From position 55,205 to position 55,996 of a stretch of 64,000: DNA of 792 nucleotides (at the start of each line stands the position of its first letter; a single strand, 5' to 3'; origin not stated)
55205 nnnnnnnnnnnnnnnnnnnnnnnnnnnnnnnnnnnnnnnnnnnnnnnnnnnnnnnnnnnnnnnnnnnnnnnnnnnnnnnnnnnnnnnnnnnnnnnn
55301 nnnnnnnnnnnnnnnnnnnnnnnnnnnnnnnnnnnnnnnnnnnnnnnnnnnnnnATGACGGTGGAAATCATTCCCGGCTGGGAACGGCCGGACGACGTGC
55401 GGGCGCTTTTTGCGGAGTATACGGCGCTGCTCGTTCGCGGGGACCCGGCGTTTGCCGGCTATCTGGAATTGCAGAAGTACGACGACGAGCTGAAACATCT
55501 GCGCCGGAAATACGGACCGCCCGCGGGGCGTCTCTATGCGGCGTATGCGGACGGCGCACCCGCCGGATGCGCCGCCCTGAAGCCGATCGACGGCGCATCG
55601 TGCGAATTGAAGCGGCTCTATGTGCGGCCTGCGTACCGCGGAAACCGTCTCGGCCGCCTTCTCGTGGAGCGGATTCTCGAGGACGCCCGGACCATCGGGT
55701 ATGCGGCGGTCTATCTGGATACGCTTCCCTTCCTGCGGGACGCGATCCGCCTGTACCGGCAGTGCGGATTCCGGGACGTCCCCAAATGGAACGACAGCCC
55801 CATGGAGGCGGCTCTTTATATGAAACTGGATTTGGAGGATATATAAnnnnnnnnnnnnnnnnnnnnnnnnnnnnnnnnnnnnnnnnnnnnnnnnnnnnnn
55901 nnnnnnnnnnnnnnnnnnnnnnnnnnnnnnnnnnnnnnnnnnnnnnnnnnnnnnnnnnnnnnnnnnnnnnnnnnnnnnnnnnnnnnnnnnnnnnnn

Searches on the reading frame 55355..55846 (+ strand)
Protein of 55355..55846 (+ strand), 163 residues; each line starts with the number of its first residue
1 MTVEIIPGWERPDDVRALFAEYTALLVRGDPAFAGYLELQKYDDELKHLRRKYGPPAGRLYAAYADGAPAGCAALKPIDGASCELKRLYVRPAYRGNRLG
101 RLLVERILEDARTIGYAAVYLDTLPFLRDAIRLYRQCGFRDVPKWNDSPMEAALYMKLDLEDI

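Call 8: search_protein_families(library=pfam, proteins=[window:55355-55846:+], max_evalue=0.01)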
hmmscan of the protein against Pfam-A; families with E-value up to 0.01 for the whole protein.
window:55355-55846:+ (163 aa): 5 families
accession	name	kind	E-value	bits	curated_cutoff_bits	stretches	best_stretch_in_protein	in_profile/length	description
PF00583.31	Acetyltransf_1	-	2.4e-19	70.2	20.7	1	48-139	22-116/116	Acetyltransferase (GNAT) family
PF13508.13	Acetyltransf_7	-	1.6e-15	57.7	27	1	57-140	2-83/84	Acetyltransferase (GNAT) domain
PF13673.13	Acetyltransf_10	-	9.4e-08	32.5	23.6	1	59-142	32-110/128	Acetyltransferase (GNAT) domain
PF13480.13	Acetyltransf_6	-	8.1e-05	23.2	22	1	10-119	26-132/143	Acetyltransferase (GNAT) domain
PF14542.12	Acetyltransf_CG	-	0.00013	22.4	30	1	63-119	4-61/80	GCN5-related N-acetyl-transferase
